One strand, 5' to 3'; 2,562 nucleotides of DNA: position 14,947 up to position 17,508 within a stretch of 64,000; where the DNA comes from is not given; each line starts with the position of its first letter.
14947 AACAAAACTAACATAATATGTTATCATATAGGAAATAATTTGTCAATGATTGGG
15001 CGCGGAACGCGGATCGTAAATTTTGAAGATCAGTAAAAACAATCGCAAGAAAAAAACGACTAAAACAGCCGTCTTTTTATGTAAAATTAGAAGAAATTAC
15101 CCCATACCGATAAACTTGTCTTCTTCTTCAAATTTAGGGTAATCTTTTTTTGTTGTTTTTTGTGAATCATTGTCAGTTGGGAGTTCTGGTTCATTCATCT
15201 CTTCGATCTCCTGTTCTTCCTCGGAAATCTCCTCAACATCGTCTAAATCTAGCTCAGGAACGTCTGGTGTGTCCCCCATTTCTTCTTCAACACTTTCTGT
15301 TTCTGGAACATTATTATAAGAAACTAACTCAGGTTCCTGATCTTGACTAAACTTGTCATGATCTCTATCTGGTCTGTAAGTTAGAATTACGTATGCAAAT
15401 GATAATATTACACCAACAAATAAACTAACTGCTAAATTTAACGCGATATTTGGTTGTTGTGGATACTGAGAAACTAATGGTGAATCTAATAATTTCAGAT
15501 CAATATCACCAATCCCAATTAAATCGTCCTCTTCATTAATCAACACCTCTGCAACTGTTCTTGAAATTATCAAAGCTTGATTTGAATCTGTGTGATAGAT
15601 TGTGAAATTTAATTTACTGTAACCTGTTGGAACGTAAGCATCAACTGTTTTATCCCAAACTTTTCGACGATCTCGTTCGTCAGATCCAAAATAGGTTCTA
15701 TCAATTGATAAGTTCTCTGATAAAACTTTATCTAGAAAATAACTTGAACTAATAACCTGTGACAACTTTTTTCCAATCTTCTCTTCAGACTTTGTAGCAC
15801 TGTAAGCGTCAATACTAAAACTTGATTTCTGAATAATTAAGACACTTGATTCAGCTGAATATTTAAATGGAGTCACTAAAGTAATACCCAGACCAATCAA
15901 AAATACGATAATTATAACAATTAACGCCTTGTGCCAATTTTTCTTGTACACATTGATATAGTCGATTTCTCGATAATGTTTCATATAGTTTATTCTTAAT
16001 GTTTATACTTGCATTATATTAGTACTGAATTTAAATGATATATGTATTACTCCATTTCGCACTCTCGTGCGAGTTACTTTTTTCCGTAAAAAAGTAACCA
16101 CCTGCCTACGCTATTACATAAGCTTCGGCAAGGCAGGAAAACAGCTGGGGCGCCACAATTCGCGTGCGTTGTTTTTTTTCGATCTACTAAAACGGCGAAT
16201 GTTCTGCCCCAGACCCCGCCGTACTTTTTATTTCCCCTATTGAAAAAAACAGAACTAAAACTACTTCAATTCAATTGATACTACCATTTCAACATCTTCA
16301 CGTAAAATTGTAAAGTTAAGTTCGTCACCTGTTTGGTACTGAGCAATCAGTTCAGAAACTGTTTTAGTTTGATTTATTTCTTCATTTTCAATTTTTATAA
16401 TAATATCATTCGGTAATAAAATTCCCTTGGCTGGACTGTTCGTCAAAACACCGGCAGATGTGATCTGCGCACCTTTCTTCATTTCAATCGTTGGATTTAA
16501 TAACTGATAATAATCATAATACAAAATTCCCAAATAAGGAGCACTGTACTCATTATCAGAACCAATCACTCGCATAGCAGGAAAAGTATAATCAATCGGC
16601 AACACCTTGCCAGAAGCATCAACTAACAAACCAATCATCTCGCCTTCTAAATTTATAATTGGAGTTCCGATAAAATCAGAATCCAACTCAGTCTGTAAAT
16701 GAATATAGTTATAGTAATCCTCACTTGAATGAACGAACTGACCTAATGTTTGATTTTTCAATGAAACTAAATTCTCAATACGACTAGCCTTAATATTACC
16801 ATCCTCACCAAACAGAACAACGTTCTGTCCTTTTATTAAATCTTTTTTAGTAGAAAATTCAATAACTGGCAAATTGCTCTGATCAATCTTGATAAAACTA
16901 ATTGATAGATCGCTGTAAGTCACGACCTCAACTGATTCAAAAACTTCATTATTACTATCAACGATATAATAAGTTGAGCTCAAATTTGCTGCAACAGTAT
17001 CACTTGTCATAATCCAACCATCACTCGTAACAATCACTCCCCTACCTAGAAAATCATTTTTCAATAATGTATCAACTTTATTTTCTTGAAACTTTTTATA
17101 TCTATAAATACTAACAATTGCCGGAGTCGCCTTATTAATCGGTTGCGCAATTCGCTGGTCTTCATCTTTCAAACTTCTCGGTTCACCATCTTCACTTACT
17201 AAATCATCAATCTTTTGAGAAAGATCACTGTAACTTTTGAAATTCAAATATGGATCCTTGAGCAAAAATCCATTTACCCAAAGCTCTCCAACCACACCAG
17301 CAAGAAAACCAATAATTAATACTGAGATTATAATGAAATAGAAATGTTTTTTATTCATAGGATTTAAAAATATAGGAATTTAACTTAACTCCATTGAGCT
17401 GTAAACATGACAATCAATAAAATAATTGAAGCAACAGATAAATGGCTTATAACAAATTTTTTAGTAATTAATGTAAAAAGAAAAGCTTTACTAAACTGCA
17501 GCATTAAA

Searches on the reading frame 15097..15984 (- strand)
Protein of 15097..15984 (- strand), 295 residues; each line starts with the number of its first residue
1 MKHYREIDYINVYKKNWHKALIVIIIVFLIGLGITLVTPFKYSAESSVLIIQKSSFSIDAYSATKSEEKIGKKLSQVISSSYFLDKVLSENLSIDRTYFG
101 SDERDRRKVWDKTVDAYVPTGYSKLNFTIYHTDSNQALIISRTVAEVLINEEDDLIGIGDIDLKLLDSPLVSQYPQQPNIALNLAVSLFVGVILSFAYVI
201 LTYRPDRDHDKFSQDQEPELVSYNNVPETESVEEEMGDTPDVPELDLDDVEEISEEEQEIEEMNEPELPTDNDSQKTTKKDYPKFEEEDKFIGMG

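Call 12: search_protein_families(library=pfam, proteins=[window:15097-15984:-], max_evalue=0.01)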
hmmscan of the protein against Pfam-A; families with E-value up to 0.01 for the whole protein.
window:15097-15984:- (295 aa): 2 families
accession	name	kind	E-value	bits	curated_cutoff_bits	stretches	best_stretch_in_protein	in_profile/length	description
PF13807.11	GNVR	-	0.00052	20.3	27.7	1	164-201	42-79/82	G-rich domain on putative tyrosine kinase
PF02706.20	Wzz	-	0.00055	20.6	25.5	1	11-90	10-90/91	Chain length determinant protein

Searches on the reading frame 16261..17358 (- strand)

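Call 12: search_protein_families(library=pfam, proteins=[window:16261-17358:-], max_evalue=0.01)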
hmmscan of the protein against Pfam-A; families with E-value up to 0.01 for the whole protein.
window:16261-17358:- (365 aa): 3 families
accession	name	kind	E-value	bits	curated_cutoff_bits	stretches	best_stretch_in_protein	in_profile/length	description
PF13365.12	Trypsin_2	-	2e-11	45.2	27.6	1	105-244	1-144/144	Trypsin-like peptidase domain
PF13180.12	PDZ_2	-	2.1e-08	34.8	27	1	296-364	13-80/80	PDZ domain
PF17820.7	PDZ_6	-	0.00047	20.3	27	1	302-352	3-53/54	PDZ domain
